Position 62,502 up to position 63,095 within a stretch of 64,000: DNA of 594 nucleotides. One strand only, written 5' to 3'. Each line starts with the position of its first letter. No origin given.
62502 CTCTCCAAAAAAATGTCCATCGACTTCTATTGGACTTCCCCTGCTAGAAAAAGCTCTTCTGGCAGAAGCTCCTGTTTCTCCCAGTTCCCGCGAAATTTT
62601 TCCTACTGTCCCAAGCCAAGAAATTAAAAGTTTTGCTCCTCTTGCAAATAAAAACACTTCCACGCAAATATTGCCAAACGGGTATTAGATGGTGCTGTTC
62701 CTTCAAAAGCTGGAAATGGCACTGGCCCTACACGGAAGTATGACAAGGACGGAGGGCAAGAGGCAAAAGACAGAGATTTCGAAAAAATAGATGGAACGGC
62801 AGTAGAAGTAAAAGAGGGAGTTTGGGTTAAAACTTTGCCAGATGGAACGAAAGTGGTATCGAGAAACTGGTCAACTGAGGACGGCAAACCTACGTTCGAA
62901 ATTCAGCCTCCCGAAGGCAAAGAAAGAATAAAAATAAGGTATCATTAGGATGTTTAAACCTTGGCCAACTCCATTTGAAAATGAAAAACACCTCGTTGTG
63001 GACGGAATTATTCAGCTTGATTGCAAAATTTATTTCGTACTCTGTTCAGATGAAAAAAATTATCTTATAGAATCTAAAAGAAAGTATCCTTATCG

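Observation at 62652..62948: Start-less toxin-like 3' gene remnant translationally coupled to a downstream small gene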

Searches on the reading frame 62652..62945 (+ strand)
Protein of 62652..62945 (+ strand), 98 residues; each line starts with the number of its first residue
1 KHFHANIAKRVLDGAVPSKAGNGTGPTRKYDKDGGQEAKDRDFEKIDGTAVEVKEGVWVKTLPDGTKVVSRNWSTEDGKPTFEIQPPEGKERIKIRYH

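Call 5: search_protein_families(library=pfam, proteins=[window:62652-62945:+], max_evalue=10)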
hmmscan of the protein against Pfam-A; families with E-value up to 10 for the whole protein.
seq(98 aa): 0 families

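Call 6: search_protein_families(library=ncbifam, proteins=[window:62652-62945:+], max_evalue=10)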
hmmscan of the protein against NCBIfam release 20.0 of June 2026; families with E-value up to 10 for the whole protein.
seq(98 aa): 0 families

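Call 8: find_homologous_proteins(query=window:62652-62945:+, max_evalue=0.01)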
Query window:62652-62945:+: no candidate shares three 5-residue words with the query. No homologue found.

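Call 16: find_related_loci(query=window:62652-62945:+, collection=genome_contigs, flank=10000)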
Query window:62652-62945:+ (98 aa) in genome_contigs; peptide patterns used: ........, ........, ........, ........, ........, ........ (x = any residue, [..] = any of these).
65 stretches matched a pattern, but none encodes a relative of the query by tblastn (E <= 1e-3).

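Call 17: search_protein_representatives(protein=window:62652-62945:+)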
Query: 98 residues. Proteins with E-value up to 0.001 (for the whole library): 217; up to 1e-10: 2; up to 1e-30: 0. The best 150 are listed.
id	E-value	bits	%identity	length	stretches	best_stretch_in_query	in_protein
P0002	1.2e-27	112.5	71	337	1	11-97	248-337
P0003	3.7e-13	66.0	47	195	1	12-97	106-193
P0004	1.3e-10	57.8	51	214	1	19-97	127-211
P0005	4.8e-10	55.9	52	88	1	25-97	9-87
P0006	1.3e-09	54.6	56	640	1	9-97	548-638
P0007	1.4e-09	54.5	40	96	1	15-89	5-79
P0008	1.9e-09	54.0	49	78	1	28-93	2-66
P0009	6.0e-09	52.4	50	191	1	11-97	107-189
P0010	1.0e-08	51.7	45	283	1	8-97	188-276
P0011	1.0e-08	51.7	49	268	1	15-97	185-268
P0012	1.6e-08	51.0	43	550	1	9-97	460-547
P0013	2.4e-08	50.5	47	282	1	12-97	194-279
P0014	3.2e-08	50.1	46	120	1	19-97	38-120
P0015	3.8e-08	49.9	49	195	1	11-97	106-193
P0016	1.2e-07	48.3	47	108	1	11-97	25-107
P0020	2.1e-07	47.5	41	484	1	11-97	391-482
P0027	4.7e-07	46.3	48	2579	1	12-97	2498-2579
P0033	1.1e-06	45.1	41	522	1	13-97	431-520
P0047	2.5e-06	44.0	48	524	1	23-97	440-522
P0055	4.8e-06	43.1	46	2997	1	12-97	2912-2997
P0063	9.1e-06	42.2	41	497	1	25-97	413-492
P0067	9.4e-06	42.2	45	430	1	5-97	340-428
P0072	1.7e-05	41.3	45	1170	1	19-97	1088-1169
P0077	2.0e-05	41.1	42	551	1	9-97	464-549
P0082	2.3e-05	40.9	39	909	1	14-97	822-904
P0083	2.3e-05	40.9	44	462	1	11-97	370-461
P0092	2.9e-05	40.6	46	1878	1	10-98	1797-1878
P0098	4.1e-05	40.1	46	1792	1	10-97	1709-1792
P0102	4.5e-05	40.0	35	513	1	9-89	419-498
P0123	7.9e-05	39.2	43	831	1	10-97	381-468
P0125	8.0e-05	39.2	42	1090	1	17-97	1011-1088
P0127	8.8e-05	39.1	42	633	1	9-97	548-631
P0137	1.3e-04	38.5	34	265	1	15-95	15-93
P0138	1.3e-04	38.5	46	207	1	11-97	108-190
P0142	1.6e-04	38.2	50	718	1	32-98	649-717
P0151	2.0e-04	37.9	38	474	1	12-97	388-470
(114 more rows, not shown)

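Call 20: search_protein_families(library=pfam, proteins=[P0002, P0003, P0006, P0012, P0027, P0092, P0072, P0125, P0082], max_evalue=0.01)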
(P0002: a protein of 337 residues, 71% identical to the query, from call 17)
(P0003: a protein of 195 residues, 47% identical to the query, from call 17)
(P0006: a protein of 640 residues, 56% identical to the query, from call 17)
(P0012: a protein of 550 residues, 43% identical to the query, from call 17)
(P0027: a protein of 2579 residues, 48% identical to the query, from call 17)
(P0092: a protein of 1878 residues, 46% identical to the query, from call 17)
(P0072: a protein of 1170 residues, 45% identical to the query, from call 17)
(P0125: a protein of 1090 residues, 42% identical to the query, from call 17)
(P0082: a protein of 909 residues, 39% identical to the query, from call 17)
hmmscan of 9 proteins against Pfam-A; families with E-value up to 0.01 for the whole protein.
P0002 (337 aa): 0 families

P0003 (195 aa): 0 families

P0006 (640 aa): 0 families

P0012 (550 aa): 1 family
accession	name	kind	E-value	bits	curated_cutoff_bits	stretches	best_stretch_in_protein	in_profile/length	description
PF07591.16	PT-HINT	-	0.0027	18.4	27.7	1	32-157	1-135/137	Pretoxin HINT domain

P0027 (2579 aa): 4 families
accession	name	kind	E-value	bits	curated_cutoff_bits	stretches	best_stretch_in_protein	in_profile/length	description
PF05860.19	TPS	-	2.9e-52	178.5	33.5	1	69-330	1-251/252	TPS secretion domain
PF13332.12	Fil_haemagg_2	-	8.8e-48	163.1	22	2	1818-1991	1-170/170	Hemagglutinin repeat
PF13018.11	ESPR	-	6e-11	43.1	25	1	1-45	1-44/50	Extended Signal Peptide of Type V secretion system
PF05594.20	Fil_haemagg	-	0.0016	19.5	21.5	1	591-645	6-72/72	Haemagglutinin repeat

P0092 (1878 aa): 6 families
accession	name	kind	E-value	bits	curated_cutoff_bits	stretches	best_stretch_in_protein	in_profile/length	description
PF13517.12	FG-GAP_3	-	2.9e-30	105.1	26.9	5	558-621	1-60/61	FG-GAP-like repeat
PF12256.14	TcdB_toxin_midN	-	4.7e-29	101.4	24.8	1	656-791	30-179/181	Insecticide toxin TcdB middle/N-terminal region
PF03534.18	SpvB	-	6.3e-22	78.5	22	1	69-231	3-184/287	Salmonella virulence plasmid 65kDa B protein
PF05593.20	RHS_repeat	-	4.6e-15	56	22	2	1183-1217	1-35/38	RHS Repeat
PF01839.29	FG-GAP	-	2.1e-09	37.5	22.1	0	448-464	3-19/37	FG-GAP repeat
PF14883.12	GHL13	-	0.00094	18.8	27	0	441-470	28-57/324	Hypothetical glycosyl hydrolase family 13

P0072 (1170 aa): 0 families

P0125 (1090 aa): 2 families
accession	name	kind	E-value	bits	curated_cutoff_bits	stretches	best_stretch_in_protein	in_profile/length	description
PF13332.12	Fil_haemagg_2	-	6e-50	170.1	22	3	365-534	1-170/170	Hemagglutinin repeat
PF04829.18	PT-VENN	-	1.4e-18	67.2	20.3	1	865-914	2-51/52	Pre-toxin domain with VENN motif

P0082 (909 aa): 1 family
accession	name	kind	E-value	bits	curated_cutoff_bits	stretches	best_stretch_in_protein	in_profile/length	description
PF05593.20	RHS_repeat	-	2e-08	34.8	22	0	519-555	1-35/38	RHS Repeat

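Call 25: search_solved_structures(query=A1, max_evalue=10, show_alignments=3)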
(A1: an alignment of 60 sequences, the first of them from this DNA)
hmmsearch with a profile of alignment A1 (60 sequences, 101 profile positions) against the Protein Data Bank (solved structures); distinct sequences matched with E-value up to 10: 0.

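Call 27: find_homologous_proteins(query=A1, max_evalue=0.001)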
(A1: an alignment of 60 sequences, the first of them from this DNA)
Query A1 (60 sequences) (98 aa, profile of the alignment): 29 proteins with E <= 0.001 among 2551 candidates.
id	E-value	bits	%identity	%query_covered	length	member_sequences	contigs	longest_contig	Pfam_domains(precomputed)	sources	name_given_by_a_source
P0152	1.6e-26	110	40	76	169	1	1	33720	-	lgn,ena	-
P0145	3.4e-23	100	42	93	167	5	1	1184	-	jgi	-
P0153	1.9e-22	97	40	74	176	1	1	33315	-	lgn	-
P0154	5.3e-22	96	39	88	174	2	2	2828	-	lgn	-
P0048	4.7e-21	93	48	72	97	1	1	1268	-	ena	-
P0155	2.3e-20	91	38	76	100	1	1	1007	-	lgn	-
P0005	4.1e-20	90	49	72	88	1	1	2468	-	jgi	jgi:hypothetical protein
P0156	9.0e-20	89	35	91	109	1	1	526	-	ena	-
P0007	1.3e-19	88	39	89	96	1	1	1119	-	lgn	-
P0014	1.7e-19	88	45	72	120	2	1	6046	-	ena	-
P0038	2.0e-19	87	34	89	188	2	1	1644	-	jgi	jgi:hypothetical protein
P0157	2.4e-19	87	33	90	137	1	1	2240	-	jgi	jgi:hypothetical protein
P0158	1.3e-18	85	43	74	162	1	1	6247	-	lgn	-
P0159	1.9e-15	75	30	90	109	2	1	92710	-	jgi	jgi:hypothetical protein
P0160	1.1e-14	72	33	92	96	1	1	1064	-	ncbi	-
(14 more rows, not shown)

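Call 28: find_encoding_contigs(protein=P0002, flank=6000, max_places=4)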
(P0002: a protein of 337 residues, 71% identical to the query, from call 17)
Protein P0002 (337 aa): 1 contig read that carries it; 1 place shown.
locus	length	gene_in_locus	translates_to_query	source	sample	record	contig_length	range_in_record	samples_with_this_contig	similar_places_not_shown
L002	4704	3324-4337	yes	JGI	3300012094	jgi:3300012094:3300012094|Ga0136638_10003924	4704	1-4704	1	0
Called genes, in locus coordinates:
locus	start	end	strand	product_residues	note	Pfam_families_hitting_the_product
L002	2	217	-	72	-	?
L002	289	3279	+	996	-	PF13700:DUF4158, PF01526:DDE_Tnp_Tn3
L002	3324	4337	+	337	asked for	-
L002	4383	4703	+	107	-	?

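Call 29: find_encoding_contigs(protein=P0152, flank=6000, max_places=3)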
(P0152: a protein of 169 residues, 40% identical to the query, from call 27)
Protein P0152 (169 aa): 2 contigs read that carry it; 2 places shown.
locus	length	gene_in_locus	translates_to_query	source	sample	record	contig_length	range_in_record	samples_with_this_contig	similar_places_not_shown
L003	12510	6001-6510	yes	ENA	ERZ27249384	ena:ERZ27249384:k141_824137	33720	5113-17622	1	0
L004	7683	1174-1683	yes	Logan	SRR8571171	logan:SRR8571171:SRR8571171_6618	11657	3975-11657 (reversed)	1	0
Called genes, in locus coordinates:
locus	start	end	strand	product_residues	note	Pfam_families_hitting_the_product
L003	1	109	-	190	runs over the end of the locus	-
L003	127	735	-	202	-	-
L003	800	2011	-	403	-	-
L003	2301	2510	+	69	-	-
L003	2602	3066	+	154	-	-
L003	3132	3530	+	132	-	-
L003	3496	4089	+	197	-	-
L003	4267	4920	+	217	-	PF25735:Phage_L5_gp82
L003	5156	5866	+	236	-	-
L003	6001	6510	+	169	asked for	-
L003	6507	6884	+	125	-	-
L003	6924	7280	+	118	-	-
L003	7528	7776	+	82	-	-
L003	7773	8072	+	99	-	-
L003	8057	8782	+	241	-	-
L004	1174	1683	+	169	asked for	-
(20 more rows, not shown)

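Call 34: predict_structure(alignment_id=A1)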
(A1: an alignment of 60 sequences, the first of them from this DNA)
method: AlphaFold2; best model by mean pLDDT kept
length: 98 residues; sequences in the alignment: 60
mean_pLDDT: 91.5   pTM: 0.82
mean pLDDT of the five models: 91.5, 90.8, 90.2, 90.1, 89.8
residues with pLDDT >= 90: 73; 70-90: 20; 50-70: 5; < 50: 0
segments of 3 or more residues with pLDDT < 50: none
pLDDT, mean of each block of 10 residues (from residue 1): 78 93 85 97 96 97 95 87 93 94
secondary structure, 60 per line:
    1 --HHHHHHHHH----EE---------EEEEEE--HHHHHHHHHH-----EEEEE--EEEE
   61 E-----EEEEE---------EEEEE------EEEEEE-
elements in order: H3-11 E27-32 H35-44 E50-54 E57-61 E67-71 E81-85 E92-97

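Call 42: search_protein_families(library=pfam, proteins=[P0033, P0102, P0020, P0047, P0063, P0077, P0127, P0151, P0083, P0067], max_evalue=0.1)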
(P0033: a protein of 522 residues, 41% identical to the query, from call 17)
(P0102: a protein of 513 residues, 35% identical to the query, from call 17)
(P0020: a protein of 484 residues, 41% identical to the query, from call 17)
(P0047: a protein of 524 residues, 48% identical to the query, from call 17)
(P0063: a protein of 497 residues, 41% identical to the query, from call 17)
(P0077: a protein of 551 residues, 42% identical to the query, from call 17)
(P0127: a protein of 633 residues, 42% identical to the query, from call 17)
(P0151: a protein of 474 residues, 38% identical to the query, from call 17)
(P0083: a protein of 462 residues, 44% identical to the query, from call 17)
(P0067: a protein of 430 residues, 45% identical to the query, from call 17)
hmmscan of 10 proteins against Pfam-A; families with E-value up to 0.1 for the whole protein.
P0033 (522 aa): 1 family
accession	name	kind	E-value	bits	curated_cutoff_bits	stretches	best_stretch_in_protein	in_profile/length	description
PF23993.1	DUF7311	-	0.019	16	27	1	370-425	5-60/150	Domain of unknown function (DUF7311)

P0102 (513 aa): 0 families

P0020 (484 aa): 0 families

P0047 (524 aa): 0 families

P0063 (497 aa): 1 family
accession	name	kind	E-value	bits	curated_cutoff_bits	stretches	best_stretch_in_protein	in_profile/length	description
PF04984.19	Phage_sheath_1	-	0.04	14.2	31.4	1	338-386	102-155/168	Phage tail sheath protein subtilisin-like domain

P0077 (551 aa): 0 families

P0127 (633 aa): 3 families
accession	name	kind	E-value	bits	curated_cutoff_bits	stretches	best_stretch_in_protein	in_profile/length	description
PF05593.20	RHS_repeat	-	1.1e-12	48.4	22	3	255-287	1-32/38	RHS Repeat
PF03527.20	RHS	-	0.012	15.9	27.9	0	298-317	3-22/38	RHS protein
PF19525.4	Ets1_N_flank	-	0.065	13.3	27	0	134-190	103-159/188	Ets1 N-terminal flanking region of Ets domain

P0151 (474 aa): 1 family
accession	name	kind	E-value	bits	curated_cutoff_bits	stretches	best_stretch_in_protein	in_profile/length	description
PF05593.20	RHS_repeat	-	0.0085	16.9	22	1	120-148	1-34/38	RHS Repeat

P0083 (462 aa): 1 family
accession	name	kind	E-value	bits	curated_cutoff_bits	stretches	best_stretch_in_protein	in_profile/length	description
PF08376.15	NIT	-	0.023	15.5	24.9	1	206-293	113-199/239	Nitrate and nitrite sensing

P0067 (430 aa): 1 family
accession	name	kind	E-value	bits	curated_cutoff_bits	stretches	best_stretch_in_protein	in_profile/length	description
PF25215.1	HVO_B0008_C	-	0.0034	17.7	27.4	1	41-68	19-46/51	HVO_B0008 C-terminal domain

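Call 45: fold_search(model_id=the predicted structure, library=pdb)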
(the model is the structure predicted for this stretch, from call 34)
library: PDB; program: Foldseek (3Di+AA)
matches with E <= 10: 595; with E <= 0.001: 0
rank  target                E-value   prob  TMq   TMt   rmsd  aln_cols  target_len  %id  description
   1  4o8s                  2.1e-02  0.51  0.32  0.18  10.5       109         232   12  Crystal structure of JHP933 from Helicobacter pylori (released 2014-09-10)
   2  7bam_A                2.1e-02  0.47  0.28  0.03   9.1        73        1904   19  human Teneurin4 WT C2 (released 2021-12-01)
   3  4ok0_A                4.6e-02  0.38  0.33  0.18  10.5       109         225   11  Crystal structure of putative nucleotidyltransferase from H. pylori (released 2014-04-09)
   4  9g42_A                7.7e-02  0.98  0.58  0.04   4.3        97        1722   18  Mouse Teneurin2 dimer variant A0B0 (released 2026-01-21)
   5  9g2f_A                8.2e-02  0.66  0.43  0.04   8.6       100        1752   17  Mouse Teneurin2 dimer variant A1B1 (released 2026-01-21)
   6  4ok0_B                8.8e-02  0.20  0.27  0.16  10.8       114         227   10  Crystal structure of putative nucleotidyltransferase from H. pylori (released 2014-04-09)
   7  6yj4_C                1.8e-01  0.20  0.31  0.17   9.7       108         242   11  Structure of Yarrowia lipolytica complex I at 2.7 A (released 2020-08-12)
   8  8bee_C                2.0e-01  0.14  0.29  0.18  10.9       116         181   11  Cryo-EM structure of the Arabidopsis thaliana I+III2 supercomplex (CI peripheral core) (released 2023-01-11)
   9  5lhz_C                2.2e-01  0.82  0.34  0.41   3.3        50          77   20  PB3 Domain of Human PLK4 in Complex with Coiled-Coil Domain of STIL (released 2017-03-01)
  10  7z0s_E                2.2e-01  0.28  0.34  0.10  11.1       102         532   10  Structure of the Escherichia coli formate hydrogenlyase complex (anaerobic preparation, without formate dehydrogenase  (released 2022-09-28)
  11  5lhz_B                2.3e-01  0.82  0.34  0.42   3.3        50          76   20  PB3 Domain of Human PLK4 in Complex with Coiled-Coil Domain of STIL (released 2017-03-01)
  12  2yms_D                2.3e-01  0.25  0.23  0.29   8.6        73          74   12  Structure and assembly of a b-propeller with nine blades and a new conserved repetitive sequence motif (released 2013-10-30)
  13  8e73_S3               2.4e-01  0.15  0.31  0.20   9.5       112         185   11  Vigna radiata supercomplex I+III2 (full bridge) (released 2023-01-11)
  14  5lhz_A                2.6e-01  0.77  0.34  0.41   3.3        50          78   20  PB3 Domain of Human PLK4 in Complex with Coiled-Coil Domain of STIL (released 2017-03-01)
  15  8qby_C                2.8e-01  0.25  0.35  0.21  10.3       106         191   13  Respiratory complex I from Paracoccus denitrificans in MSP2N2 nanodiscs (released 2024-09-11)
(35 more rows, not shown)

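Call 46: search_protein_families(library=pfam, alignment_id=A1, max_evalue=1)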
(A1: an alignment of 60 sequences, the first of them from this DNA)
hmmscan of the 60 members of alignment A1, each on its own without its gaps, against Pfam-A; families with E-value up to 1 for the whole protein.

A. member 1, seq(98 aa): 0 families

B. families by the number of members that match (of 60 scanned): 14 families
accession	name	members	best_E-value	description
PF08239.17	SH3_3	1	0.01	Bacterial SH3 domain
PF02182.23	SAD_SRA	1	0.035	SAD/SRA domain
PF12158.14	DUF3592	1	0.038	Domain of unknown function (DUF3592)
PF25170.1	TPR_WDR35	1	0.042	WD repeat-containing protein 35, TPR repeats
PF19079.5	CFSR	1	0.068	Collagen-flanked surface repeat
PF07202.18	Tcp10_C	1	0.09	T-complex protein 10 C-terminus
PF17189.10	Glyco_hydro_30C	1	0.12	Glycosyl hydrolase family 30 beta sandwich domain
PF23791.1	DUF7173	1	0.12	Family of unknown function (DUF7173)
PF17174.10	DUF5130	1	0.12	Domain of unknown function (DUF5130)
PF23795.1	SH3_YKFC_2nd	1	0.13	YKFC SH3b2 domain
PF25784.1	BigA_N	1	0.14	BigA and YdbA N-terminal beta barrel domain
PF13986.11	DUF4224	1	0.27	Domain of unknown function (DUF4224)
PF07661.19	MORN_2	1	0.39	MORN repeat variant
PF24013.1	DUF7327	1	0.89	Family of unknown function (DUF7327)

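Call 50: search_protein_families(library=pfam, proteins=[P0123, P0138, P0137, P0055, P0098, P0142], max_evalue=0.01)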
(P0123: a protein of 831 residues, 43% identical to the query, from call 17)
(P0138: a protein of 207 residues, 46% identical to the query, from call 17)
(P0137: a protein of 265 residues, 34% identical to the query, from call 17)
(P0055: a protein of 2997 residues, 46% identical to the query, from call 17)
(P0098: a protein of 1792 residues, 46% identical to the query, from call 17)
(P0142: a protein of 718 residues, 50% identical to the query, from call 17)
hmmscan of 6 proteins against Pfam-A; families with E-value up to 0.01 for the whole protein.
P0123 (831 aa): 4 families
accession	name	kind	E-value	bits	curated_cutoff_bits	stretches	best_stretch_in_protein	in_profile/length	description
PF07591.16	PT-HINT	-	1.8e-10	41.6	27.7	1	26-154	1-137/137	Pretoxin HINT domain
PF14890.11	Intein_splicing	-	0.00046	20.5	35.8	1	31-153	76-155/155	Intein splicing domain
PF01079.26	Hint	-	0.005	16.9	29.7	0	21-79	14-76/213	Hint module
PF13403.11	Hint_2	-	0.0062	17.3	28.4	0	21-67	3-45/147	Hint domain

P0138 (207 aa): 0 families

P0137 (265 aa): 0 families

P0055 (2997 aa): 3 families
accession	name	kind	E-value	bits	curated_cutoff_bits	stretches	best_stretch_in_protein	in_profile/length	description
PF13332.12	Fil_haemagg_2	-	7.8e-47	160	22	2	2206-2376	1-167/170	Hemagglutinin repeat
PF05860.19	TPS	-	2.6e-40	139.4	33.5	1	105-367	2-250/252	TPS secretion domain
PF13018.11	ESPR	-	4.1e-09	37.2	25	1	29-66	1-37/50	Extended Signal Peptide of Type V secretion system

P0098 (1792 aa): 2 families
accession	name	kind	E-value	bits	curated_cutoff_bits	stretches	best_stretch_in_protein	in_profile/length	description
PF05593.20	RHS_repeat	-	7.7e-64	211.5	22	8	960-994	1-35/38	RHS Repeat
PF20148.4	DUF6531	-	8.2e-12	45.7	24.1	1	359-433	2-74/74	Domain of unknown function (DUF6531)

P0142 (718 aa): 1 family
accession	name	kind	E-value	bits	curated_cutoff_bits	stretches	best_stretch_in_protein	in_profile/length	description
PF05593.20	RHS_repeat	-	4.5e-33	113.4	22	5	198-236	1-36/38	RHS Repeat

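Call 57: find_related_loci(query=A4, collection=metagenome_contigs, flank=6000)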
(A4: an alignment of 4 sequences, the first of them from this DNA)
Query A4 (98 aa) in metagenome_contigs; peptide patterns used: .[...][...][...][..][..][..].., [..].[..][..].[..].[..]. (x = any residue, [..] = any of these).
600 stretches matched a pattern (row limit reached: there are more); 3 encode a relative of the query (tblastn E <= 1e-3); 3 distinct loci.
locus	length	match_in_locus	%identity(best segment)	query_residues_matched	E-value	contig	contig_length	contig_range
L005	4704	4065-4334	69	11-97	2e-35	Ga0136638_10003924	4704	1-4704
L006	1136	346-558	49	27-98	1e-17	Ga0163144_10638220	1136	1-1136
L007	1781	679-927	42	11-97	2e-12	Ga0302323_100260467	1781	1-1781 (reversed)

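Call 82: find_encoding_contigs(protein=P0033, flank=5000, max_places=3)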
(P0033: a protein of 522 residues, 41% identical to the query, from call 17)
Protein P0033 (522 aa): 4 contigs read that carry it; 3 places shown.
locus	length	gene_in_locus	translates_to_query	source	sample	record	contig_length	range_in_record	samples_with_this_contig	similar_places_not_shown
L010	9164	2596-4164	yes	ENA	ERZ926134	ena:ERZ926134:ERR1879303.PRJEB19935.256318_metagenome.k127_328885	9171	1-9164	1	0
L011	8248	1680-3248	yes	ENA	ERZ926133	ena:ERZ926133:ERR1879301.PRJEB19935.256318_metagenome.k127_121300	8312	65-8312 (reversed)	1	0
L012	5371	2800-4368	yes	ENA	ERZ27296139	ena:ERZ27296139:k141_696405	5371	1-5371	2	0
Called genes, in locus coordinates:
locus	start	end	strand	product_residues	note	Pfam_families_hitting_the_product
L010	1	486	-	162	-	?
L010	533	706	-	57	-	-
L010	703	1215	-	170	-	-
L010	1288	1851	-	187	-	-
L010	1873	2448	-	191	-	-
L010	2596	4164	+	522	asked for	-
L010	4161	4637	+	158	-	-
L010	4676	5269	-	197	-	-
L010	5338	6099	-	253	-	-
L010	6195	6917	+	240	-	PF06325:PrmA (faint), PF13489:Methyltransf_23, PF02353:CMAS, PF13847:Methyltransf_31, PF08241:Methyltransf_11, PF08242:Methyltransf_12, PF13649:Methyltransf_25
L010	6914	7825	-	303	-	-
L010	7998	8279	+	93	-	-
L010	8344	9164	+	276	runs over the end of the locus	?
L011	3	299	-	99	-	?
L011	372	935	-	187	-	-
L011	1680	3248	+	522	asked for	-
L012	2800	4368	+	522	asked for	-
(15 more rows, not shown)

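Call 88: search_dna_similar(query=window:62652-62945:+, collection=plasmids, mode=protein, max_evalue=0.01, max_rows=20)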
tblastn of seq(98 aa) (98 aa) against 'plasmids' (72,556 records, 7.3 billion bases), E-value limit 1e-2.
Records with a match: 3; places in all: 3; records where one place covers at least 80% of the query: 1.
Best place of each record, by identity: <60% 3.
By first word of the organism name: Enterococcus 2; Duffyella 1.
By predicted mobility (MOB-suite, as given by PLSDB): non-mobilizable 3.
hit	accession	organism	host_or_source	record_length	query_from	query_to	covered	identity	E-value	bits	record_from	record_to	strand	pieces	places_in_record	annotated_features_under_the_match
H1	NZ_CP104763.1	Enterococcus raffinosus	-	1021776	25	97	74%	41.7%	4e-4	44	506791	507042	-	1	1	record has no annotation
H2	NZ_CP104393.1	Enterococcus raffinosus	fermented food (Meju)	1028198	25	97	74%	41.7%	4e-4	44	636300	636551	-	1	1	record has no annotation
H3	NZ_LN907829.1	Duffyella gerundensis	-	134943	18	97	82%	36.3%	2e-5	48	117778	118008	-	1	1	hemagglutinin repeat-containing protein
